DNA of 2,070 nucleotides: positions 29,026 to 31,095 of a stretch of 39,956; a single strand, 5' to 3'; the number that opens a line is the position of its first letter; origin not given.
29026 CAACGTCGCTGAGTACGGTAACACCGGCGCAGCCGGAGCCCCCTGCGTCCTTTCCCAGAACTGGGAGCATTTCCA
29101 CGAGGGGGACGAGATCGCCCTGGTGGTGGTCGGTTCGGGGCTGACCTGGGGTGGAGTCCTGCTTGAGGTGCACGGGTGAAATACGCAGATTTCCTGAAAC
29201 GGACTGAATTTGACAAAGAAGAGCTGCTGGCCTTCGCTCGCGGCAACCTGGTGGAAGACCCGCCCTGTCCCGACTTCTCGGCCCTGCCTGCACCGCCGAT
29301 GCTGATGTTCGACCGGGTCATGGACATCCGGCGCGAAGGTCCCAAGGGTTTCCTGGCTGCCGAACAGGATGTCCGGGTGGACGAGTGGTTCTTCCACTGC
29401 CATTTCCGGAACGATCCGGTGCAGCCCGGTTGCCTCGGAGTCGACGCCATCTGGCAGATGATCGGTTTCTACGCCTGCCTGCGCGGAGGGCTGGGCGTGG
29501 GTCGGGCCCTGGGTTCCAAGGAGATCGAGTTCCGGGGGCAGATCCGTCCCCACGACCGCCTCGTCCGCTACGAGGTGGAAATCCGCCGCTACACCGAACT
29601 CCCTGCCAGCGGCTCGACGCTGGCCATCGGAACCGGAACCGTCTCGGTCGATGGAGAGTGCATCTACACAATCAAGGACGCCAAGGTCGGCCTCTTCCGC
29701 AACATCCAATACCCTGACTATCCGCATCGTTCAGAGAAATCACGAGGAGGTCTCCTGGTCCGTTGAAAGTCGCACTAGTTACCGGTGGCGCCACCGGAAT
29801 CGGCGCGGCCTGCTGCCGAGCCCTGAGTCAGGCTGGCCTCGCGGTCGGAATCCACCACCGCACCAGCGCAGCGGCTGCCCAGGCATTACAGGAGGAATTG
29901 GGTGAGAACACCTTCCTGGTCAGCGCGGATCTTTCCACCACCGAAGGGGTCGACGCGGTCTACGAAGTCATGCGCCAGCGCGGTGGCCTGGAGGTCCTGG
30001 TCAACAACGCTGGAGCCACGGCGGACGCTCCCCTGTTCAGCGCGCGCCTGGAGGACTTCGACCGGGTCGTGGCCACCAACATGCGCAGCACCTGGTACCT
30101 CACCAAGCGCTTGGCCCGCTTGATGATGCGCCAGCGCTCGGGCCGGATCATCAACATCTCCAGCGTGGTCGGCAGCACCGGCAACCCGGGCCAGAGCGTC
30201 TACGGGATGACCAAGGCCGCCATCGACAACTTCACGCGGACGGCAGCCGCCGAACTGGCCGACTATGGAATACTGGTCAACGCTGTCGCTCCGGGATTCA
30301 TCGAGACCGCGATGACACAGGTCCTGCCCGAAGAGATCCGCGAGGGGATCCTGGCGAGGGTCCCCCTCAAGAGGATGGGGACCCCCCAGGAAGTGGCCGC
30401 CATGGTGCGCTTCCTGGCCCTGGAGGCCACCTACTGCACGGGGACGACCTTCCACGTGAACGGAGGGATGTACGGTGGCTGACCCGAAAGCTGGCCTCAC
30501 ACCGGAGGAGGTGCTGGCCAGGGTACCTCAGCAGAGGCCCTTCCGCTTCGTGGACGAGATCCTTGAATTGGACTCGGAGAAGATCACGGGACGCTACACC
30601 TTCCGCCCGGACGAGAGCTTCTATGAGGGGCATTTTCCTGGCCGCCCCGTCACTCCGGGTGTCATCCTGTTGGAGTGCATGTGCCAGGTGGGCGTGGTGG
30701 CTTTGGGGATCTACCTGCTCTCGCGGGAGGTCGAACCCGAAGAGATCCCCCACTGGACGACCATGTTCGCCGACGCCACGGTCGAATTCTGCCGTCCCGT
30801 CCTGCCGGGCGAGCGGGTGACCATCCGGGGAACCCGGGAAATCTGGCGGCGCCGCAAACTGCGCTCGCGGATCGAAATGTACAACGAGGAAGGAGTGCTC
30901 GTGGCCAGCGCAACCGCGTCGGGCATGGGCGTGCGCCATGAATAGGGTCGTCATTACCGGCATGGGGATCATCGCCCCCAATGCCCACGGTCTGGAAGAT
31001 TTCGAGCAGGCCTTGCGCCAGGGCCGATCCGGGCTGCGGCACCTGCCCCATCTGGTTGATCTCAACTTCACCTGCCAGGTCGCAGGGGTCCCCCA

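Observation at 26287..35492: Eleven-gene, translationally coupled, self-contained type II FAS-like lipid cassette with its own ACP, PPTase and acyltransferase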

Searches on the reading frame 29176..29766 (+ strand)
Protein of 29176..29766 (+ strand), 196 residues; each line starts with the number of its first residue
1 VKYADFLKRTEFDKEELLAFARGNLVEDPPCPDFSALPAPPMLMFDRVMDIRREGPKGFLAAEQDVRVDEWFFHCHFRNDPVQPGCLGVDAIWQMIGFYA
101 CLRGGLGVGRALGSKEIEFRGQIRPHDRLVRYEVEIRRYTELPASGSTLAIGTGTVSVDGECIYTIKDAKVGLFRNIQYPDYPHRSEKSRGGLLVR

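Call 5: search_protein_families(library=pfam, proteins=[window:29176-29766:+], max_evalue=0.01)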
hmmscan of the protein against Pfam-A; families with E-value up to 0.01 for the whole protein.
window:29176-29766:+ (196 aa): 1 family
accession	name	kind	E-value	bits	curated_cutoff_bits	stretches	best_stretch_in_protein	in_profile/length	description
PF07977.19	FabA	-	2.7e-41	140.9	23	1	37-167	1-138/138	FabA-like domain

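Call 6: search_protein_families(library=ncbifam, proteins=[window:29176-29766:+], max_evalue=0.01)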
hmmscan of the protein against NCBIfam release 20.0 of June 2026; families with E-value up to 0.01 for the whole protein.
window:29176-29766:+ (196 aa): 5 families
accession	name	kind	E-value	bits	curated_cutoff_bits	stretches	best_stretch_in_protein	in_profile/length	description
NF003509.0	PRK05174.1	equivalog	2e-61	206.8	124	1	8-177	4-169/172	bifunctional 3-hydroxydecanoyl-ACP dehydratase/trans-2-decenoyl-ACP isomerase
TIGR01749.1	fabA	equivalog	1.2e-50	171.8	238.15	1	8-177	1-166/169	3-hydroxyacyl-[acyl-carrier-protein] dehydratase FabA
NF000582.1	PRK00006.1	equivalog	2e-11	44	113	1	41-141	14-112/137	3-hydroxyacyl-ACP dehydratase FabZ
TIGR01750.1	fabZ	equivalog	8.2e-11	41.9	155.15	1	41-142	15-117/141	3-hydroxyacyl-ACP dehydratase FabZ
NF009667.0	PRK13188.1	equivalog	2.3e-08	33.2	465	1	40-130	334-423/464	bifunctional UDP-3-O-[3-hydroxymyristoyl] N-acetylglucosamine deacetylase/3-hydroxyacyl-ACP dehydratase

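Call 46: search_solved_structures(query=window:29176-29766:+, max_evalue=1e-10, show_alignments=1)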
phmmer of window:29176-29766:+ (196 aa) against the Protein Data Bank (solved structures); distinct sequences matched with E-value up to 1e-10: 7.
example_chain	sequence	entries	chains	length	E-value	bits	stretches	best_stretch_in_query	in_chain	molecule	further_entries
2cf2_C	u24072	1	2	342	2.2e-83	282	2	8-176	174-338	FATTY ACID SYNTHASE, DH DOMAIN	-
4fq9_A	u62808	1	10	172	4.3e-42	147.1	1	8-176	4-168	3-hydroxydecanoyl-[acyl-carrier-protein] dehydratase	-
4b0b_A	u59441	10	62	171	4.8e-42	147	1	8-176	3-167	3-HYDROXYDECANOYL-[ACYL-CARRIER-PROTEIN] DEHYDRATASE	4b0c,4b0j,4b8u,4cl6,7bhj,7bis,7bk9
6b7j_A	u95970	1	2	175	2.9e-41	144.4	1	8-176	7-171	3-hydroxydecanoyl-[acyl-carrier-protein] dehydratase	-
1mka_A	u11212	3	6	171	3.3e-41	144.2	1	8-176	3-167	BETA-HYDROXYDECANOYL THIOL ESTER DEHYDRASE | N-{3-[DIHYDROXY(NONYL)-LAMBDA~4~-SULFANYL]PROPYL}-N~3~-[(2R)-2-HYDROXY-3,3-DIMETHYL-4-(PHO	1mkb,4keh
4b0i_A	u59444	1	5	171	4.6e-41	143.7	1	8-176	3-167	3-HYDROXYDECANOYL-[ACYL-CARRIER-PROTEIN] DEHYDRATASE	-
3q62_A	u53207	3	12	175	2.5e-39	138.1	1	8-176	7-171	3-hydroxydecanoyl-[acyl-carrier-protein] dehydratase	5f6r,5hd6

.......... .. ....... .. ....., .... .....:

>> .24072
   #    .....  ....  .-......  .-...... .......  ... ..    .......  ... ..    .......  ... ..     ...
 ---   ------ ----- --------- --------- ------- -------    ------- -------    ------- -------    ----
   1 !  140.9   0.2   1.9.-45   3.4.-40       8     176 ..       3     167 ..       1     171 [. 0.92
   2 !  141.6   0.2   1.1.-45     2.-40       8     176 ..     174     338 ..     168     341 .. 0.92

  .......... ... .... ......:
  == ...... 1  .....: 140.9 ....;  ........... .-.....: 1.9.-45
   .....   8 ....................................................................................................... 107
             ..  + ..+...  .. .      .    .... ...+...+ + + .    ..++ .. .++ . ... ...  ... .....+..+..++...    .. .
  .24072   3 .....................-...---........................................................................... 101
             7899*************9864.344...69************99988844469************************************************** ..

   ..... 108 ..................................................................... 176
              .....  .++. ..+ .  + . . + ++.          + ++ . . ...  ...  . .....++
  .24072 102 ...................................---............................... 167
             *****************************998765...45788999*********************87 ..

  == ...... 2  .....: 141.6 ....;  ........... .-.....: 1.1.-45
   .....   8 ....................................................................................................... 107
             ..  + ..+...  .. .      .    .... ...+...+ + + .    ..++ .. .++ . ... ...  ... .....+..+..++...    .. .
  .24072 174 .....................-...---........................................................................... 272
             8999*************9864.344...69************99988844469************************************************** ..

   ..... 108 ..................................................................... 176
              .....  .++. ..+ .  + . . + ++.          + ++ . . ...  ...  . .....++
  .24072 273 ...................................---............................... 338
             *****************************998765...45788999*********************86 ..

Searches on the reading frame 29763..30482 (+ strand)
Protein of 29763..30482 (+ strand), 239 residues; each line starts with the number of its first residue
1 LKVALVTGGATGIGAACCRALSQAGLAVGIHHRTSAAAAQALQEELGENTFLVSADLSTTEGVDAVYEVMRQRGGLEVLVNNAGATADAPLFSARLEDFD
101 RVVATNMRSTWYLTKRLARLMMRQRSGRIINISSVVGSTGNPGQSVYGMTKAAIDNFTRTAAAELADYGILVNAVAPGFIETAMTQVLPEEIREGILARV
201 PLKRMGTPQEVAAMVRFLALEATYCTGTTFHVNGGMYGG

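Call 5: search_protein_families(library=pfam, proteins=[window:29763-30482:+], max_evalue=0.01)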
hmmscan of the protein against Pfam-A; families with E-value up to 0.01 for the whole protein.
window:29763-30482:+ (239 aa): 6 families
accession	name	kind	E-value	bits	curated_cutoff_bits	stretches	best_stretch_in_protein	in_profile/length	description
PF13561.12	adh_short_C2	-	7.6e-56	189.8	27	1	10-236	3-235/236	Enoyl-(Acyl carrier protein) reductase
PF00106.31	adh_short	-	8e-52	176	26.6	1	2-190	1-192/195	short chain dehydrogenase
PF08659.16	KR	-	4.3e-16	59.8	22.6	1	4-161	3-163/180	KR domain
PF01370.27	Epimerase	-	3.9e-08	33.5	20.9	1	4-194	1-192/240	NAD dependent epimerase/dehydratase family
PF18306.6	LDcluster4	-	0.0034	17.5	26.3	1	3-35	33-66/151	SLOG cluster4 family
PF16363.11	GDP_Man_Dehyd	-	0.0048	16.8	27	0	5-66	1-70/332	GDP-mannose 4,6 dehydratase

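Call 6: search_protein_families(library=ncbifam, proteins=[window:29763-30482:+], max_evalue=0.01)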
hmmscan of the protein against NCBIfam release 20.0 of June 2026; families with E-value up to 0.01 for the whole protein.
window:29763-30482:+ (239 aa): 236 families (the best 25 are shown)
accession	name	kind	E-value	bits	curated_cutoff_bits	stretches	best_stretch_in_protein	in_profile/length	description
TIGR01830.1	3oxo_ACP_reduc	equivalog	1.6e-75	253.9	297.75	1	4-237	1-239/239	3-oxoacyl-[acyl-carrier-protein] reductase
NF004197.0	PRK05653.1-1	equivalog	5.7e-67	226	332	1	2-237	8-247/249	3-oxoacyl-ACP reductase FabG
NF004198.0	PRK05653.1-3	equivalog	1.6e-64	217.8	296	1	2-237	8-247/248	3-oxoacyl-ACP reductase FabG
NF004199.0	PRK05653.1-4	equivalog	6.9e-64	215.8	301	1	2-237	6-246/247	3-oxoacyl-ACP reductase FabG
TIGR01829.1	AcAcCoA_reduct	subfamily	2.4e-63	214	302.1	1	2-237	1-241/242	acetoacetyl-CoA reductase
NF009547.0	PRK12936.1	subfamily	8.8e-63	212.1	436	1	3-236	8-242/245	3-ketoacyl-(acyl-carrier-protein) reductase NodG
NF009466.0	PRK12826.1-2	subfamily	8.4e-62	208.8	222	1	2-237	4-245/248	3-oxoacyl-ACP reductase FabG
NF009464.0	PRK12824.1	subfamily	4.2e-59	200.2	269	1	2-237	3-243/245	3-oxoacyl-ACP reductase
NF047420.2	EF_P_mod_YmfI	equivalog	1.8e-57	194.8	238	1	4-237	2-236/236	elongation factor P 5-aminopentanone reductase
NF004200.0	PRK05653.1-5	equivalog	3.6e-57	193.7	273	1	2-236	3-241/242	3-oxoacyl-ACP reductase FabG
NF005559.1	PRK07231.1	subfamily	1.3e-56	191.8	215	1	2-236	5-247/249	glucose 1-dehydrogenase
NF009384.0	PRK12743.1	equivalog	2.1e-55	187.7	264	1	2-236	7-247/258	SDR family oxidoreductase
NF009546.0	PRK12935.1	equivalog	7.3e-55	186.2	418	1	2-237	7-246/247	acetoacetyl-CoA reductase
NF053542.1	FlxB_rubin_SDR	equivalog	1.2e-53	182.4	340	1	2-236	1-239/239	flexirubin biosynthesis SDR family reductase FlxB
NF006070.0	PRK08213.1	subfamily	6.9e-53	179.8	279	1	2-236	13-256/259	gluconate 5-dehydrogenase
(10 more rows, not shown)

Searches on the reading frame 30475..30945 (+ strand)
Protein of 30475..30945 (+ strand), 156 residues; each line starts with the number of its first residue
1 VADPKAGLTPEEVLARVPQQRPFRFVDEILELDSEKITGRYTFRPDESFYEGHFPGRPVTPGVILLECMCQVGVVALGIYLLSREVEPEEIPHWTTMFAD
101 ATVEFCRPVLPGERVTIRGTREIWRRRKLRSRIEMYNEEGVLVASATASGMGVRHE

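Call 5: search_protein_families(library=pfam, proteins=[window:30475-30945:+], max_evalue=0.01)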
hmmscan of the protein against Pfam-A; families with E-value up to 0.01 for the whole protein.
window:30475-30945:+ (156 aa): 3 families
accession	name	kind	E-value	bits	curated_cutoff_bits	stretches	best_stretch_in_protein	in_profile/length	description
PF07977.19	FabA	-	5.6e-16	58.9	23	1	18-117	2-106/138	FabA-like domain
PF03061.28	4HBT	-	0.0004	21.1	20.6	1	99-143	34-78/79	Thioesterase superfamily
PF13279.12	4HBT_2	-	0.0042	18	25.5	1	93-154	43-105/122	Thioesterase-like superfamily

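Call 6: search_protein_families(library=ncbifam, proteins=[window:30475-30945:+], max_evalue=0.01)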
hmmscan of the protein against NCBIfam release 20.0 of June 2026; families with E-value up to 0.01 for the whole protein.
window:30475-30945:+ (156 aa): 6 families
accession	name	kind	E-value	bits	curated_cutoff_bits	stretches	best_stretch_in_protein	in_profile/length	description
NF009667.0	PRK13188.1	equivalog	1.3e-21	76.8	465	1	11-120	324-427/464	bifunctional UDP-3-O-[3-hydroxymyristoyl] N-acetylglucosamine deacetylase/3-hydroxyacyl-ACP dehydratase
NF000582.1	PRK00006.1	equivalog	1.7e-18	66.9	113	1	11-130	3-116/137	3-hydroxyacyl-ACP dehydratase FabZ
TIGR01750.1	fabZ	equivalog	2.8e-17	62.9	155.15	1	11-123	4-113/141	3-hydroxyacyl-ACP dehydratase FabZ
NF058663.1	cispen_cyc_AmcE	equivalog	2.2e-06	27.8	140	1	18-123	14-114/153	cispentacin biosynthesis cyclizing decarboxylase AmcE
TIGR01749.1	fabA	equivalog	1.7e-05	24.8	238.15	1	32-76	47-91/169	3-hydroxyacyl-[acyl-carrier-protein] dehydratase FabA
NF003509.0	PRK05174.1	equivalog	0.0001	22.1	124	1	34-83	52-97/172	bifunctional 3-hydroxydecanoyl-ACP dehydratase/trans-2-decenoyl-ACP isomerase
